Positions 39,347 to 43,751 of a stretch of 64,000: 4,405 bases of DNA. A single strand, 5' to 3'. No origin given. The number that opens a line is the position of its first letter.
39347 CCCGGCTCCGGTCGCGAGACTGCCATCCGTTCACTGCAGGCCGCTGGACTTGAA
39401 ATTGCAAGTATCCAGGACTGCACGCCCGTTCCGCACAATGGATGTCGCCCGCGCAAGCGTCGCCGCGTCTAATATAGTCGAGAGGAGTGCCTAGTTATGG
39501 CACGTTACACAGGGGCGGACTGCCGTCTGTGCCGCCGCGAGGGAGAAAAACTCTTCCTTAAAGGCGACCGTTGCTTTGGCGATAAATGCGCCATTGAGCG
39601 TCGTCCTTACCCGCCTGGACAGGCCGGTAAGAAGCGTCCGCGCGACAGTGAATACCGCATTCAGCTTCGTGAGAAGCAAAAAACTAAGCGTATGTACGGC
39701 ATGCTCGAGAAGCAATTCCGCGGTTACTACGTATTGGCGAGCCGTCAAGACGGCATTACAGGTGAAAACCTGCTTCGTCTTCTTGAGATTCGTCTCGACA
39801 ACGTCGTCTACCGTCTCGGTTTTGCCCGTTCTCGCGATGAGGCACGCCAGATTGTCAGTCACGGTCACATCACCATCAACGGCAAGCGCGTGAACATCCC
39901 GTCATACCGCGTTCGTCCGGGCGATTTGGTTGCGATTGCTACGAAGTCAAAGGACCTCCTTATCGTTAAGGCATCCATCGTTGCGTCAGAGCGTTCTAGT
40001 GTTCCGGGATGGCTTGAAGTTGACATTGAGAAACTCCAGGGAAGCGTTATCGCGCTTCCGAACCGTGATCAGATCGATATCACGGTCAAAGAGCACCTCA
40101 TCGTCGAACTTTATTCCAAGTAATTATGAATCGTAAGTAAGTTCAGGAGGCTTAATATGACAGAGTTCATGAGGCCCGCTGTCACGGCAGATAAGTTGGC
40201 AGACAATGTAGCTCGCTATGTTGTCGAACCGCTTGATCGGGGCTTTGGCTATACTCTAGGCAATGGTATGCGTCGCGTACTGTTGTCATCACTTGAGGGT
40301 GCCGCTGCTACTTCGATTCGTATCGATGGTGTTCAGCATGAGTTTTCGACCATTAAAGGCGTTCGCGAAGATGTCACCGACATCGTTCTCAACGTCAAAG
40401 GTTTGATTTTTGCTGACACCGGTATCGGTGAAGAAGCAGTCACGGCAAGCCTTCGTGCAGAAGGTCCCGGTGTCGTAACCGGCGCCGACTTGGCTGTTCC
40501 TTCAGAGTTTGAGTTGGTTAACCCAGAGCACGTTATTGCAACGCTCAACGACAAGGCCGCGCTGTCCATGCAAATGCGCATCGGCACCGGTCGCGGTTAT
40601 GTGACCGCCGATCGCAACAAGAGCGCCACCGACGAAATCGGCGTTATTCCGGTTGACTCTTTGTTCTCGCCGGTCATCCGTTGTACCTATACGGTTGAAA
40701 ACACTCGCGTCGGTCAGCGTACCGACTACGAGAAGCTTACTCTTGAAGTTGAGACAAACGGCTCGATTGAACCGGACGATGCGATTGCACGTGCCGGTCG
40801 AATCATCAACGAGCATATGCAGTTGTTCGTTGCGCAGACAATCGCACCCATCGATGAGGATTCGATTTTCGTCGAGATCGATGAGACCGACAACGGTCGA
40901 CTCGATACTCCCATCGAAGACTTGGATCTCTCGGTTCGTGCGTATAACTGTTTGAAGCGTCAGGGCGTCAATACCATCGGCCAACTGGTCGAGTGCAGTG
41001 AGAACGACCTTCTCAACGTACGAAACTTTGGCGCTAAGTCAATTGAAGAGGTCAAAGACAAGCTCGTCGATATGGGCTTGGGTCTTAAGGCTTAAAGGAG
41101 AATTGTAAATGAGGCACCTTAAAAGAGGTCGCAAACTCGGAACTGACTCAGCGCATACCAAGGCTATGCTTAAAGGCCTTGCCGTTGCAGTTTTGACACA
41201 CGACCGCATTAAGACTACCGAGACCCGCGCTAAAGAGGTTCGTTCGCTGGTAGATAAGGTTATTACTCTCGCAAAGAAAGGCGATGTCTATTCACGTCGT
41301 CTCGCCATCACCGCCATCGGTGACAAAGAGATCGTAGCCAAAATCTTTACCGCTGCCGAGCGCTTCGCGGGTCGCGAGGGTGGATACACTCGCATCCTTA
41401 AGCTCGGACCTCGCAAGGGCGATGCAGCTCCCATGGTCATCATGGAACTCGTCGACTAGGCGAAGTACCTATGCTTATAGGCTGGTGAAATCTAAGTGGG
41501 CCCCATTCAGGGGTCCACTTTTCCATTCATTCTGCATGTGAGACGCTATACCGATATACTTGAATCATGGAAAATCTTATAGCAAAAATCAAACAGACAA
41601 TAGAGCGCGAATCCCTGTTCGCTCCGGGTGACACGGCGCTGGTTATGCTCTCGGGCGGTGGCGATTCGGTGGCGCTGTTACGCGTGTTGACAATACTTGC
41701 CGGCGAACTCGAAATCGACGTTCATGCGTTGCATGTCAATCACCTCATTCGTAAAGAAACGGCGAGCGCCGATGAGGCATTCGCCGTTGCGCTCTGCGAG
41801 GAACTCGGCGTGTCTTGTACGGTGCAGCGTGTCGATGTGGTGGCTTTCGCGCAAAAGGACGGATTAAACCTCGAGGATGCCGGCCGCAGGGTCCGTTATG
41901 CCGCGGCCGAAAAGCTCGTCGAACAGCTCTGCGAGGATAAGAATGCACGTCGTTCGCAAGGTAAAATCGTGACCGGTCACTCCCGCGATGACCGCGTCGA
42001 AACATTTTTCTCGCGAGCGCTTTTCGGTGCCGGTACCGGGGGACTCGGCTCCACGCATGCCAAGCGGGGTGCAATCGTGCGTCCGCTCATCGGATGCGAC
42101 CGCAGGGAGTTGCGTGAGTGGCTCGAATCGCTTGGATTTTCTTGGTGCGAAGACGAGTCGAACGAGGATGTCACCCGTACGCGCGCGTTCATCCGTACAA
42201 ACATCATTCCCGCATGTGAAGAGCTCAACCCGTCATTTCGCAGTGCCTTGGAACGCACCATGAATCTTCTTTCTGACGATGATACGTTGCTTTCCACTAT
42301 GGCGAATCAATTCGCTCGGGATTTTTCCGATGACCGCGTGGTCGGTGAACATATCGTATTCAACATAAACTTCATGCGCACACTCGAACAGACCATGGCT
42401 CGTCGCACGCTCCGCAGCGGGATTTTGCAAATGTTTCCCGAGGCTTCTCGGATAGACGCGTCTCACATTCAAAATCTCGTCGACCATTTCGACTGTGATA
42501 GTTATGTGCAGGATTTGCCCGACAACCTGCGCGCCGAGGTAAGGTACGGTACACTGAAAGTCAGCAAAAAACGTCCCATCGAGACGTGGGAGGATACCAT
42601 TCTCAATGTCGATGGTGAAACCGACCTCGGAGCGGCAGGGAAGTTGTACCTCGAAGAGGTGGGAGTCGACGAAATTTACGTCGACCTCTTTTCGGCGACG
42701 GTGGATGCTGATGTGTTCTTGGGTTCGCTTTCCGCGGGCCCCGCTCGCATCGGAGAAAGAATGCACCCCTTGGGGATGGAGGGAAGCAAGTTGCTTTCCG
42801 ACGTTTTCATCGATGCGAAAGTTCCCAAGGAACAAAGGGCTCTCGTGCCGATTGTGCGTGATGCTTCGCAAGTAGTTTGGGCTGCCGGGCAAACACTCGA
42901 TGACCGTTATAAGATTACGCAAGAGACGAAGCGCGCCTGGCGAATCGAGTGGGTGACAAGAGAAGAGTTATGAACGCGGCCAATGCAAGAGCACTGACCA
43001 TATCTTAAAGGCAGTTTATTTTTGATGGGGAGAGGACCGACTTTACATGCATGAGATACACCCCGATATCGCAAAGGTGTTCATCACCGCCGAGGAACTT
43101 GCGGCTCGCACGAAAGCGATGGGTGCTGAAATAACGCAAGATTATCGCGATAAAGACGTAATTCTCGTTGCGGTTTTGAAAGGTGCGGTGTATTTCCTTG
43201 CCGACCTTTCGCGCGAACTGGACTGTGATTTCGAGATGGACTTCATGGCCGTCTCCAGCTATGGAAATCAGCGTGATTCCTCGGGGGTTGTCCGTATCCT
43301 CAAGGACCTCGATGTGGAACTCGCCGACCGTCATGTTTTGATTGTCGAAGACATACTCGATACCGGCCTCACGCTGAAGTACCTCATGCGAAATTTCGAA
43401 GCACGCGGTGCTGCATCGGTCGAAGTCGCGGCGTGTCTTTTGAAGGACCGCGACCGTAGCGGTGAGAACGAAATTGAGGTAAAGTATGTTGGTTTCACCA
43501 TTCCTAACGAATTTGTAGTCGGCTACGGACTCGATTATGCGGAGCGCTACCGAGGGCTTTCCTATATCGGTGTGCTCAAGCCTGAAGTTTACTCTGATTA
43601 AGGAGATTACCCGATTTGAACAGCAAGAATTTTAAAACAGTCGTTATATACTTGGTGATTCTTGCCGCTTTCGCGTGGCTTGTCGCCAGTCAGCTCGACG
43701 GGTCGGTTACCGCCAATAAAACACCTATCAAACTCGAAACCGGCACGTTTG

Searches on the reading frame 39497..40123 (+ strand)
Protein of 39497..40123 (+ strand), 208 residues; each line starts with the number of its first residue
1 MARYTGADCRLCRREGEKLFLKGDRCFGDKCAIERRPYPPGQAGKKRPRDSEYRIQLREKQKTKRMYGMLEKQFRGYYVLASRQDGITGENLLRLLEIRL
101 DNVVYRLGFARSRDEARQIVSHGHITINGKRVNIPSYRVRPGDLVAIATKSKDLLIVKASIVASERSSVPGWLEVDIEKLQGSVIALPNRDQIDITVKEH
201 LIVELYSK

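Call 62: search_protein_families(library=pfam, max_evalue=0.00001, proteins=[window:39497-40123:+])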
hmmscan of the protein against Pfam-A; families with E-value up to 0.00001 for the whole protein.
window:39497-40123:+ (208 aa): 2 families
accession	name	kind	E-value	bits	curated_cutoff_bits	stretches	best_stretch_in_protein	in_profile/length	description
PF00163.24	Ribosomal_S4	-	1.5e-34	119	23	1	3-97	1-95/95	Ribosomal protein S4/S9 N-terminal domain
PF01479.30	S4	-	4e-22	78.1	22.8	1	99-145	2-48/48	S4 domain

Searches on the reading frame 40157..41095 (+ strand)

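Call 62: search_protein_families(library=pfam, max_evalue=0.00001, proteins=[window:40157-41095:+])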
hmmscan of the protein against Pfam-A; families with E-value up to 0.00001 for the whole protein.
window:40157-41095:+ (312 aa): 3 families
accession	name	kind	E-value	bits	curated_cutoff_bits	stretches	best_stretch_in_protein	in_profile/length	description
PF01000.31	RNA_pol_A_bac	-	2.7e-35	121.6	33.9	1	54-171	1-119/119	RNA polymerase Rpb3/RpoA insert domain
PF03118.21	RNA_pol_A_CTD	-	3.9e-26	91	23.8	1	245-303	7-65/67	Bacterial RNA polymerase, alpha chain C terminal domain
PF01193.29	RNA_pol_L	-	1.1e-20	73.6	24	1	24-221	1-74/74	RNA polymerase Rpb3/Rpb11 dimerisation domain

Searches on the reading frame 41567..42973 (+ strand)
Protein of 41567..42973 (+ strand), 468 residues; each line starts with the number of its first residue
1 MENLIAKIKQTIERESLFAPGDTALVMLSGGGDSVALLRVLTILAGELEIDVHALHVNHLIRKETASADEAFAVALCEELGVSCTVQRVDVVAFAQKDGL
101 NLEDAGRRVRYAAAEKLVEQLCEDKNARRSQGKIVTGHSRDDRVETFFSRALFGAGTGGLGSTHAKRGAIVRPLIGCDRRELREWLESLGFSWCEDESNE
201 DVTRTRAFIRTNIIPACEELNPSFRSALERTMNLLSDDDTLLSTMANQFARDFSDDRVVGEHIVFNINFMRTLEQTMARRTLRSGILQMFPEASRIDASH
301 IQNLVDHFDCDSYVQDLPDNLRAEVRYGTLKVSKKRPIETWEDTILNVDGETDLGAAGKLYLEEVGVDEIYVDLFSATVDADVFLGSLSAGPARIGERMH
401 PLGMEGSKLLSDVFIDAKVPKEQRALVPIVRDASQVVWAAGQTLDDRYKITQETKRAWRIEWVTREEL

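Call 62: search_protein_families(library=pfam, max_evalue=0.00001, proteins=[window:41567-42973:+])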
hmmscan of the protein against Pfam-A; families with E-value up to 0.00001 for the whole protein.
window:41567-42973:+ (468 aa): 2 families
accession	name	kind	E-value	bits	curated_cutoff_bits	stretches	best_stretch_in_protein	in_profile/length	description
PF01171.26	ATP_bind_3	-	1.3e-37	129.8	27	1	25-211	3-181/182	PP-loop family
PF11734.13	TilS_C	-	1.5e-14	53.6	22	1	393-462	6-74/74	TilS substrate C-terminal domain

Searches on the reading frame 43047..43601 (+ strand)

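Call 62: search_protein_families(library=pfam, max_evalue=0.00001, proteins=[window:43047-43601:+])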
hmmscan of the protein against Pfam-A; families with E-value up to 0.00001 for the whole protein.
window:43047-43601:+ (184 aa): 1 family
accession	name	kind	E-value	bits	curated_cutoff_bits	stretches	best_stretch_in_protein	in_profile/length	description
PF00156.33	Pribosyltran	-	1.1e-25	90.3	26.3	1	19-164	12-157/158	Phosphoribosyl transferase domain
